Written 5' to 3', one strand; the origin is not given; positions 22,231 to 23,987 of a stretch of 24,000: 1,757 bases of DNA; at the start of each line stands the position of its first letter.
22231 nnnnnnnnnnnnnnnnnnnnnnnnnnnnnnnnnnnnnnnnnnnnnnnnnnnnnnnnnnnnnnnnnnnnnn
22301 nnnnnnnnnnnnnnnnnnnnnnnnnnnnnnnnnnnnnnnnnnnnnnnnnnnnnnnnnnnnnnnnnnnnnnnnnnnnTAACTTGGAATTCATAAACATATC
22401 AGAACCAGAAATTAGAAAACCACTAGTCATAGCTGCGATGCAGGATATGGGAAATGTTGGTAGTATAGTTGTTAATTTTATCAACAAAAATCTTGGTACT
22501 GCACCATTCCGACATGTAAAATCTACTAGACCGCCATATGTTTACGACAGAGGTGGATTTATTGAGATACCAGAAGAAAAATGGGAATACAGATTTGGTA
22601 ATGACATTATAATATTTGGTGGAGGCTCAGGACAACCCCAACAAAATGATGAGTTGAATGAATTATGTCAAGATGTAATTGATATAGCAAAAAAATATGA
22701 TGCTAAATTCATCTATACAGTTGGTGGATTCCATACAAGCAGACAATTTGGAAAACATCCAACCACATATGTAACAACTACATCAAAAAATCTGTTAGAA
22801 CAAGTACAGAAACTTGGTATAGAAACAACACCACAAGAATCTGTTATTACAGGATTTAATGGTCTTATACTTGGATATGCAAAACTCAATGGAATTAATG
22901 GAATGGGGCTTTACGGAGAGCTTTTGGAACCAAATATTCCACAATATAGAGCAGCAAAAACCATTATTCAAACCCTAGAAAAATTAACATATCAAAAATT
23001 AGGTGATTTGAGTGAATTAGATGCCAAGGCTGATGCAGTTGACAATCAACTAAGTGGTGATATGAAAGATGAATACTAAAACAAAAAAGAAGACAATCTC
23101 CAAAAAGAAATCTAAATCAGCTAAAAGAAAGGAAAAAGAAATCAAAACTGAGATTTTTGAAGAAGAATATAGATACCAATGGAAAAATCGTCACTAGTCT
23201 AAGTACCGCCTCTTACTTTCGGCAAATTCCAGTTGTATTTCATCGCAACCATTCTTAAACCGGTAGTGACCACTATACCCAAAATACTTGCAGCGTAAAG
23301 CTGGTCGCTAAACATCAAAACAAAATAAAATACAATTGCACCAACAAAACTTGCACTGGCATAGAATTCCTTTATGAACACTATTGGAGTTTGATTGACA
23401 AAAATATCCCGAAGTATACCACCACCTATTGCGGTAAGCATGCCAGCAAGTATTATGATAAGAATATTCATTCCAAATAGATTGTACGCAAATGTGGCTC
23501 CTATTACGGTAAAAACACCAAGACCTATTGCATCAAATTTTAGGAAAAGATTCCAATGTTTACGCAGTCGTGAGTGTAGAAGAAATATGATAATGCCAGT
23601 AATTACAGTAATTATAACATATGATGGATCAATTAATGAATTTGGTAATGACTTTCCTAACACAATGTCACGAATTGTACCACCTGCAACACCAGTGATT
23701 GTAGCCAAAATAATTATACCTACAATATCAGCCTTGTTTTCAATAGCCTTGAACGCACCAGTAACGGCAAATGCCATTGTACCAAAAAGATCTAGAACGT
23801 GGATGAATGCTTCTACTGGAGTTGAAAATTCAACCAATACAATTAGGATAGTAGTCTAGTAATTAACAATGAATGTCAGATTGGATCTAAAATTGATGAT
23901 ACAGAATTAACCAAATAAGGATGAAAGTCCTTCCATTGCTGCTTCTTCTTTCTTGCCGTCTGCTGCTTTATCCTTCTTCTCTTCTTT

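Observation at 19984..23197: Translationally coupled NorQ/CbbQ-type AAA+ / NorD/CbbO-type VWA / PAC2-family operon with no obvious client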

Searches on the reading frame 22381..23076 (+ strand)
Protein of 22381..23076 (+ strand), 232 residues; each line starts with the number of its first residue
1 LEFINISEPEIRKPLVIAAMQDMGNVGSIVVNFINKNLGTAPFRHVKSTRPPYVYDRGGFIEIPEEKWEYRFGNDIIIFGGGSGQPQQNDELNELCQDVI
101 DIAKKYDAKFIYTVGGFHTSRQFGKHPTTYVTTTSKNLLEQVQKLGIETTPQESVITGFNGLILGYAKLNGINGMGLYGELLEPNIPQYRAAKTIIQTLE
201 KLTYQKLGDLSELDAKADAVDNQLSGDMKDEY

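Call 3: search_protein_families(library=pfam, proteins=[window:22381-23076:+], max_evalue=0.01)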
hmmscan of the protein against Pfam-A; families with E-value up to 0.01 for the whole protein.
window:22381-23076:+ (232 aa): 1 family
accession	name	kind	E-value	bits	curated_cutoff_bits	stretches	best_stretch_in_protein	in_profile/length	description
PF09754.15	PAC2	-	5.2e-27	95.5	25.8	1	17-224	2-211/215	PAC2 family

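Call 4: search_protein_families(library=ncbifam, proteins=[window:22381-23076:+], max_evalue=0.01)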
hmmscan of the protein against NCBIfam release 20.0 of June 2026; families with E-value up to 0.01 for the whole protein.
window:22381-23076:+ (232 aa): 2 families
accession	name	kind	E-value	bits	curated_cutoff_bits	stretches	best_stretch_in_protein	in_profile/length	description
TIGR00162.1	TIGR00162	hypoth_equivalog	1.7e-22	80.1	200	1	11-221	18-230/260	proteasome assembly chaperone family protein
TIGR00161.1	TIGR00161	hypoth_equivalog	2.5e-12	47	199.25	1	2-224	6-218/239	proteasome assembly chaperone family protein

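Call 11: search_solved_structures(query=window:22381-23076:+, max_evalue=0.01, show_alignments=2)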
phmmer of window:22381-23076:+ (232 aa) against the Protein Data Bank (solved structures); distinct sequences matched with E-value up to 0.01: 2.
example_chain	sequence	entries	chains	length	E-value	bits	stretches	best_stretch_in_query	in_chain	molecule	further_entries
3vr0_A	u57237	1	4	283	2e-09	41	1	7-220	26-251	Putative uncharacterized protein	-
3wz2_A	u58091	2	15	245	1.4e-06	31.7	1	4-223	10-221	Uncharacterized protein | PbaA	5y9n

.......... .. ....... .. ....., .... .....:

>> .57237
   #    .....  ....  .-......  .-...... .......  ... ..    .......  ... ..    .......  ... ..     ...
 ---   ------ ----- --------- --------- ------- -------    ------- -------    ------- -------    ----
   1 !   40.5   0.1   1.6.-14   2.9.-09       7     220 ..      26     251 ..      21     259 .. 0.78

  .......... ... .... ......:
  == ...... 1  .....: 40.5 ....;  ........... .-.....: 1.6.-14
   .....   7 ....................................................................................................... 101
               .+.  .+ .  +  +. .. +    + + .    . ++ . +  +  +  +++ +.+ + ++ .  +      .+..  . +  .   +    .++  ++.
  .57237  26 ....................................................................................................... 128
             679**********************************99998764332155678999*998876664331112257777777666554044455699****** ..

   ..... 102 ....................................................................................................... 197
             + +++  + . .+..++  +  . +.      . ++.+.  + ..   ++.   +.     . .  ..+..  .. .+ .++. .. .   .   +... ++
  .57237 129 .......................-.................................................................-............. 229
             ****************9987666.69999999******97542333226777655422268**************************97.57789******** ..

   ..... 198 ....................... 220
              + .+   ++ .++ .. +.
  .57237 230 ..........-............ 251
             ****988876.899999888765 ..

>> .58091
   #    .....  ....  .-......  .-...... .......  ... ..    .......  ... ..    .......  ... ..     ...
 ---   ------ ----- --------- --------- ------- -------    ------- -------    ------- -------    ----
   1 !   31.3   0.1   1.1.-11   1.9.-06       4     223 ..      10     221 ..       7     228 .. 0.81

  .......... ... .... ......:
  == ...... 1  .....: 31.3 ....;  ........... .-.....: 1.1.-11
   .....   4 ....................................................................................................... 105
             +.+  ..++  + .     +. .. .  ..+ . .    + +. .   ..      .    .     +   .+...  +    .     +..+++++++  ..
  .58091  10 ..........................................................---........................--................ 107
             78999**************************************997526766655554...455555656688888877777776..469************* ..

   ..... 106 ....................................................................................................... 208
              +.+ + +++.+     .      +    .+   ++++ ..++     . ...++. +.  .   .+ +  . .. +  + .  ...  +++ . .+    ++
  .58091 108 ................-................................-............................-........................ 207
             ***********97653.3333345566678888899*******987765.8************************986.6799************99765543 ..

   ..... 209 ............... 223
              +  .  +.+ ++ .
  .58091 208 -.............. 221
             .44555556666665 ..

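Call 40: find_related_loci(query=A4, collection=metagenome_contigs, flank=6000)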
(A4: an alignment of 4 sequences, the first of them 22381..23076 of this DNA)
Query A4 (232 aa) in metagenome_contigs; peptide patterns used: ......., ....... (x = any residue, [..] = any of these).
600 stretches matched a pattern (row limit reached: there are more); 373 encode a relative of the query (tblastn E <= 1e-3); the best 80 are kept; 80 distinct loci.
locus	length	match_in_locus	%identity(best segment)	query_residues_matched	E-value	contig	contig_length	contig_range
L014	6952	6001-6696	99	1-232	4e-156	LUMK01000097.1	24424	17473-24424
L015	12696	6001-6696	97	1-232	4e-154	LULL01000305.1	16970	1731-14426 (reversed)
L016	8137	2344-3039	98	1-232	3e-154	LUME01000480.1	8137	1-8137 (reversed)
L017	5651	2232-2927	95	1-232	1e-150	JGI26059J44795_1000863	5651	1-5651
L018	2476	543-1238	95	1-232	1e-158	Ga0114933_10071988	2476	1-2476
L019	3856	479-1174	94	1-232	4e-152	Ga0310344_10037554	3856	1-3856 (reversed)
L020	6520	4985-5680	94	1-232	5e-148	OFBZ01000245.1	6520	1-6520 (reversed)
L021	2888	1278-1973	94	1-232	5e-155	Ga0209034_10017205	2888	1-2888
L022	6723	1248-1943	93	1-232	1e-147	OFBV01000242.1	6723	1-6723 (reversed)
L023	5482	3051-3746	93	1-232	8e-148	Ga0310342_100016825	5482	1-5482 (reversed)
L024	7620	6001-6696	92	1-232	6e-147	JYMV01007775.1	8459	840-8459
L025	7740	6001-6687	93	1-229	9e-146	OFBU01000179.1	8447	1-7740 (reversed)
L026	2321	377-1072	92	1-232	6e-155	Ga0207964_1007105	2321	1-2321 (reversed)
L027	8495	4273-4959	93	1-229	2e-145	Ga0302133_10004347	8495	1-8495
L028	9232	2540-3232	93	1-231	6e-145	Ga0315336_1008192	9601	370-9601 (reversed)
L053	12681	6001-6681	78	1-227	2e-123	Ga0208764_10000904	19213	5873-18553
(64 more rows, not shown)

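Call 90: find_homologous_proteins(query=window:22381-23076:+, max_evalue=0.001)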
Query window:22381-23076:+ (232 aa): 1976 proteins with E <= 0.001 among 2218 candidates; the best 120 are listed.
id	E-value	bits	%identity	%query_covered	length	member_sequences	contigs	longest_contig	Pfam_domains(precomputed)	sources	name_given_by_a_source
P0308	6.1e-149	512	98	100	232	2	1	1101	PF09754.16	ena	-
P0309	2.7e-147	507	97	100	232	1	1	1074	PF09754.16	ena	-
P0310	6.8e-147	506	97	100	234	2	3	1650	PF09754.16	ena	-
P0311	1.4e-146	505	96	100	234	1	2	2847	PF09754.16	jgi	jgi:proteasome assembly chaperone (PAC2) family protein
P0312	4.5e-145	500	95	100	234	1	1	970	PF09754.16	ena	-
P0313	1.0e-144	498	95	100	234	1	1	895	PF09754.16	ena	-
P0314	6.3e-144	496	94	100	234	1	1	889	PF09754.16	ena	-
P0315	2.1e-141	488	92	100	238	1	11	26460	PF09754.16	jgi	jgi:hypothetical protein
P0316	3.6e-141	487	92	100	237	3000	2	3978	PF09754.16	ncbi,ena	-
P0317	7.7e-141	486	92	100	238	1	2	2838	PF09754.16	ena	-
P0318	7.7e-141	486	92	100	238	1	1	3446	PF09754.16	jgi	-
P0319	9.9e-141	485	92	100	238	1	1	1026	PF09754.16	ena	-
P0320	9.9e-141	485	92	100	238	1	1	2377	PF09754.16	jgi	-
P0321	1.4e-140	485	92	100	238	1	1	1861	PF09754.16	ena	-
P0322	2.1e-140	484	91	100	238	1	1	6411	PF09754.16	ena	-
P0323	2.3e-140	484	91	100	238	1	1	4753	PF09754.16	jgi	-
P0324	1.5e-139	482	91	100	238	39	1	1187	PF09754.16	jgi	-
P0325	1.4e-138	478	91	100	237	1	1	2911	PF09754.16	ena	-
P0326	1.6e-138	478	91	100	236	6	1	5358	PF09754.16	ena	-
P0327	6.0e-138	476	91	100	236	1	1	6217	PF09754.16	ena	-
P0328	7.0e-138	476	90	100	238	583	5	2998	PF09754.16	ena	-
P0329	7.7e-138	476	91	100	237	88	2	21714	PF09754.16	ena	-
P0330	2.2e-137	474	91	100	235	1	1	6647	PF09754.16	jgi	-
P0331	2.2e-137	474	91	100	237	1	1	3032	PF09754.16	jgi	-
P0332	2.3e-137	474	90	100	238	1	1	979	PF09754.16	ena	-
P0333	3.1e-137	474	90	100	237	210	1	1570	PF09754.16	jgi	-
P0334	3.3e-136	471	91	100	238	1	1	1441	PF09754.16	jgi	-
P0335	2.5e-135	468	89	100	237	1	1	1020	PF09754.16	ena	-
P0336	6.3e-135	466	89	100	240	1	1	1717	PF09754.16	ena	-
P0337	8.6e-135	466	89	100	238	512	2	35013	PF09754.16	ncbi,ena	-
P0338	1.7e-134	465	89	100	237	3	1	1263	PF09754.16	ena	-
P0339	2.0e-134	465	97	92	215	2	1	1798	PF09754.16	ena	-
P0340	1.1e-133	462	88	100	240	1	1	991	PF09754.16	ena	-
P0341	2.1e-133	461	88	100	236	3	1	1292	PF09754.16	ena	-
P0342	3.3e-133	461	96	92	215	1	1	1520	PF09754.16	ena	-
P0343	2.3e-131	455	94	92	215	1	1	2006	PF09754.16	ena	-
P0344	6.2e-131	453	85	100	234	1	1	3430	PF09754.16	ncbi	-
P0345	1.9e-130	452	87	99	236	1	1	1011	PF09754.16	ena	-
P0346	1.9e-130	452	84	100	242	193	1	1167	PF09754.16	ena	-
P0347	2.6e-130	451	84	100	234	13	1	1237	PF09754.16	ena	-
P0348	3.8e-130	451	93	92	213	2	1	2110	PF09754.16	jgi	jgi:hypothetical protein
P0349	1.0e-128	446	84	100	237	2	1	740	PF09754.16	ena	-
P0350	2.7e-128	445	85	100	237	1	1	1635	PF09754.16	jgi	-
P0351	1.1e-127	443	83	100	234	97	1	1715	PF09754.16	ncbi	-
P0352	3.3e-126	438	81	100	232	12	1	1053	PF09754.16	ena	-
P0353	3.8e-126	438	81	100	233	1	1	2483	PF09754.16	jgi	-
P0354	4.1e-126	438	82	100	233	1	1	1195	PF09754.16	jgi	jgi:hypothetical protein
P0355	5.3e-126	437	82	100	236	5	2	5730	PF09754.16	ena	-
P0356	8.5e-126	437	86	100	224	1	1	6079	PF09754.16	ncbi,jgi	-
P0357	9.2e-126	436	81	100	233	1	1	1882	PF09754.16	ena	-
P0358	2.5e-125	435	81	100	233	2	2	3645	PF09754.16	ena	-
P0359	4.5e-125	434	80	100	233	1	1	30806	PF09754.16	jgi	-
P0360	7.8e-125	433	81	100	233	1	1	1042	PF09754.16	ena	-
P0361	8.9e-125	433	81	100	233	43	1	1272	PF09754.16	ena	-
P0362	9.0e-125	433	81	100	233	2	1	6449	PF09754.16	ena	-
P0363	9.8e-125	433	81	100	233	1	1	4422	PF09754.16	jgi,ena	-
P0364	1.0e-124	433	80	100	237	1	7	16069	PF09754.16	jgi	-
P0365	1.1e-124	433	81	100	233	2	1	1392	PF09754.16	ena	-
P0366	1.2e-124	433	81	100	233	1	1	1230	PF09754.16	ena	-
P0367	1.6e-124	432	80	100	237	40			PF09754.16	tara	tara:strand:+ start:872 stop:1585 length:714 start_codon:yes stop_codon:yes gene_type:complete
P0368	2.0e-124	432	81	98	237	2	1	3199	PF09754.16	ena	-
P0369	2.6e-124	432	81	100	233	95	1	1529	PF09754.16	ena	-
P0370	2.7e-124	432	84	97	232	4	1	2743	PF09754.16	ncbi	-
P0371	3.1e-124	431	81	100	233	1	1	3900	PF09754.16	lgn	-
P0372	4.0e-124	431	82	100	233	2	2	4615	PF09754.16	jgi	-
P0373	6.3e-124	430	83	97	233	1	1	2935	PF09754.16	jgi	-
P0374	1.0e-123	430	80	98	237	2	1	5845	PF09754.16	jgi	-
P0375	2.1e-123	429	80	100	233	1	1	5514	PF09754.16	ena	-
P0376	2.2e-123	429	80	100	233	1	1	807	PF09754.16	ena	-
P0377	5.1e-123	427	81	99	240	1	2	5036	PF09754.16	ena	-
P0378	2.7e-122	425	80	97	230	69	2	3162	PF09754.16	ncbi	-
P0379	5.3e-122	424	81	100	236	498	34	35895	PF09754.16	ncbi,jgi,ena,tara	jgi:proteasome assembly chaperone (PAC2) family protein|tara:strand:+ start:2488 stop:3198 length:71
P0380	1.5e-121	423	81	98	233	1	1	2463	PF09754.16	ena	-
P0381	2.7e-121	422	81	99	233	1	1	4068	PF09754.16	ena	-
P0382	2.8e-121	422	81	99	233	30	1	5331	PF09754.16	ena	-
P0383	1.2e-120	420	81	97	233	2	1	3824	PF09754.16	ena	-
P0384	1.3e-120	420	81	97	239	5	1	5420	PF09754.16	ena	-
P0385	1.4e-120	419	84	100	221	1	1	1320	PF09754.16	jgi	jgi:predicted ATP-grasp superfamily ATP-dependent carboligase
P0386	8.2e-120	417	80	97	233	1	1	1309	PF09754.16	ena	-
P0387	1.2e-119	416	79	97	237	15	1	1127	PF09754.16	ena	-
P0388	1.4e-119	416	79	98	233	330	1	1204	PF09754.16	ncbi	-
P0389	2.4e-119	415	79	99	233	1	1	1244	PF09754.16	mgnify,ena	mgnify:FL=1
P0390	3.8e-119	415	80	98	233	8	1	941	PF09754.16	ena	-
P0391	4.3e-119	415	79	98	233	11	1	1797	PF09754.16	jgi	-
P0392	4.7e-119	414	78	99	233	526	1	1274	PF09754.16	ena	-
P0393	7.8e-119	414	79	97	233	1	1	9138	PF09754.16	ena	-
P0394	7.4e-118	411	79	97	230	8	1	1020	PF09754.16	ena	-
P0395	4.9e-117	408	78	97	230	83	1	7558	PF09754.16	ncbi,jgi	-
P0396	4.9e-117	408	78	97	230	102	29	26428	PF09754.16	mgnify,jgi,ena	mgnify:CR=1 FL=1|jgi:hypothetical protein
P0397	1.5e-116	406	79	98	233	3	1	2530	PF09754.16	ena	-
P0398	1.9e-116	406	76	97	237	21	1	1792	PF09754.16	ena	-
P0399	2.4e-116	406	78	98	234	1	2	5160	PF09754.16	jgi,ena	jgi:hypothetical protein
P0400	5.1e-116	405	78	98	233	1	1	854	PF09754.16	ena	-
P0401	5.1e-116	405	78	98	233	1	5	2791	PF09754.16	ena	-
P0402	5.4e-116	404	77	99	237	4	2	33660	PF09754.16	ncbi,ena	-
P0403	6.3e-116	404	77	97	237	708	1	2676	PF09754.16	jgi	-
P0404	8.1e-116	404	76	97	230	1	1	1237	PF09754.16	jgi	-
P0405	1.0e-115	404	76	98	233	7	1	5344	PF09754.16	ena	-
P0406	1.3e-115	403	78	98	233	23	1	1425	PF09754.16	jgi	-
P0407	5.5e-115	401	77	98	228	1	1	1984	PF09754.16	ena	-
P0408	7.3e-115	401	76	98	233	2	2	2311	PF09754.16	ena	-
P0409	7.9e-115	401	77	97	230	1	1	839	PF09754.16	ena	-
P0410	1.3e-114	400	77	98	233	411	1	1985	PF09754.16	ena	-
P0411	1.6e-114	400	77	97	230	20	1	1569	PF09754.16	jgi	-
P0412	1.7e-114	400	76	98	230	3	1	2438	PF09754.16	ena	-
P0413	2.7e-114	399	75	98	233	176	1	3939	PF09754.16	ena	-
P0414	3.5e-114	399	75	98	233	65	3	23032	PF09754.16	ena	-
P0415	3.5e-114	399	75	98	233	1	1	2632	PF09754.16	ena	-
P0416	6.4e-114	398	76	98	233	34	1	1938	PF09754.16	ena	-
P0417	1.2e-113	397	75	98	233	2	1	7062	PF09754.16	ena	-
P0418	1.3e-113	397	76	98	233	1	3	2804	PF09754.16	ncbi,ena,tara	tara:strand:- start:570 stop:1271 length:702 start_codon:yes stop_codon:yes gene_type:complete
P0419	1.4e-113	397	74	98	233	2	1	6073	PF09754.16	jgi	-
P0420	1.6e-113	396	77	97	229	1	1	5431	PF09754.16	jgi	-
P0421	2.8e-112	392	88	85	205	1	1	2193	PF09754.16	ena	-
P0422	1.0e-111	391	94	79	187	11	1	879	PF09754.16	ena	-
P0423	1.2e-111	390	74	97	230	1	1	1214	PF09754.16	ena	-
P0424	1.3e-111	390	75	97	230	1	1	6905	PF09754.16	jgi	-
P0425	1.5e-110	387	75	98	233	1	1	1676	PF09754.16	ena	-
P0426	4.8e-106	372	70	97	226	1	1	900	PF09754.16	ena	-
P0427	1.7e-103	364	69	97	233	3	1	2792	PF09754.16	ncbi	ncbi:MAG: PAC2 family protein [Nitrosopumilaceae archaeon]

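Call 91: find_encoding_contigs(protein=P0427, flank=6000, max_places=3)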
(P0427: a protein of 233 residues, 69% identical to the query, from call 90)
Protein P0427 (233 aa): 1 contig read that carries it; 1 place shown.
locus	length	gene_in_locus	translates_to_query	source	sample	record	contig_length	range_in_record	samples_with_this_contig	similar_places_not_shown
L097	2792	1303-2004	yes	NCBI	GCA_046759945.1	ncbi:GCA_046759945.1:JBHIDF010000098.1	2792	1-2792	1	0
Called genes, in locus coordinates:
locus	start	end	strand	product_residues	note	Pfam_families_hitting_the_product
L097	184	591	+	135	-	PF01641:SelR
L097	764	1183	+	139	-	PF28202:SlaA-like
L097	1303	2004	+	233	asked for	PF09754:PAC2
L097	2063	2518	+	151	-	PF10604:Polyketide_cyc2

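Call 96: search_protein_families(library=padloc, proteins=[window:22381-23076:+, L053:5772-5936:+], max_evalue=0.01)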
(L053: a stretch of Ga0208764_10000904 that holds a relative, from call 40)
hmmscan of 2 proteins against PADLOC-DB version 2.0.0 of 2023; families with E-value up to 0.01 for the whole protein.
window:22381-23076:+ (232 aa): 0 families

L053:5772-5936:+ (55 aa): 0 families

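Call 97: search_protein_families(library=phrogs, proteins=[window:22381-23076:+], max_evalue=0.001)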
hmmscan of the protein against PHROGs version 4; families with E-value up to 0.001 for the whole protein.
window:22381-23076:+ (232 aa): 0 families

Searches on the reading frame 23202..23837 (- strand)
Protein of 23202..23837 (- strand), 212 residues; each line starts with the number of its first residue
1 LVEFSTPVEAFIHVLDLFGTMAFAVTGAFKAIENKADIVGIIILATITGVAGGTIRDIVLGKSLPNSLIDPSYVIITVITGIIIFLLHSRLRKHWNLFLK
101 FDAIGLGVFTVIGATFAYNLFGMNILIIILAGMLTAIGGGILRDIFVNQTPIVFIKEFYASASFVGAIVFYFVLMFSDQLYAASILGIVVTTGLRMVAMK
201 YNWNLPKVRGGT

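Call 3: search_protein_families(library=pfam, proteins=[window:23202-23837:-], max_evalue=0.01)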
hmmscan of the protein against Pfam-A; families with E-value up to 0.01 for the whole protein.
window:23202-23837:- (212 aa): 1 family
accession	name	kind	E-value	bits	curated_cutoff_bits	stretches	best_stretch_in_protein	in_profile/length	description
PF03458.18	Gly_transporter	-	4.4e-43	145.5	23.5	2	14-88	2-77/78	Glycine transporter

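Call 4: search_protein_families(library=ncbifam, proteins=[window:23202-23837:-], max_evalue=0.01)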
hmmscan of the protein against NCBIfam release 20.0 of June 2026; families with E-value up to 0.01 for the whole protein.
window:23202-23837:- (212 aa): 1 family
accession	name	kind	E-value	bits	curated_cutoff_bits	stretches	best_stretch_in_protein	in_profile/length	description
NF007874.0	PRK10578.1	equivalog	5.5e-31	107.8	326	1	12-207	3-199/207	hypothetical protein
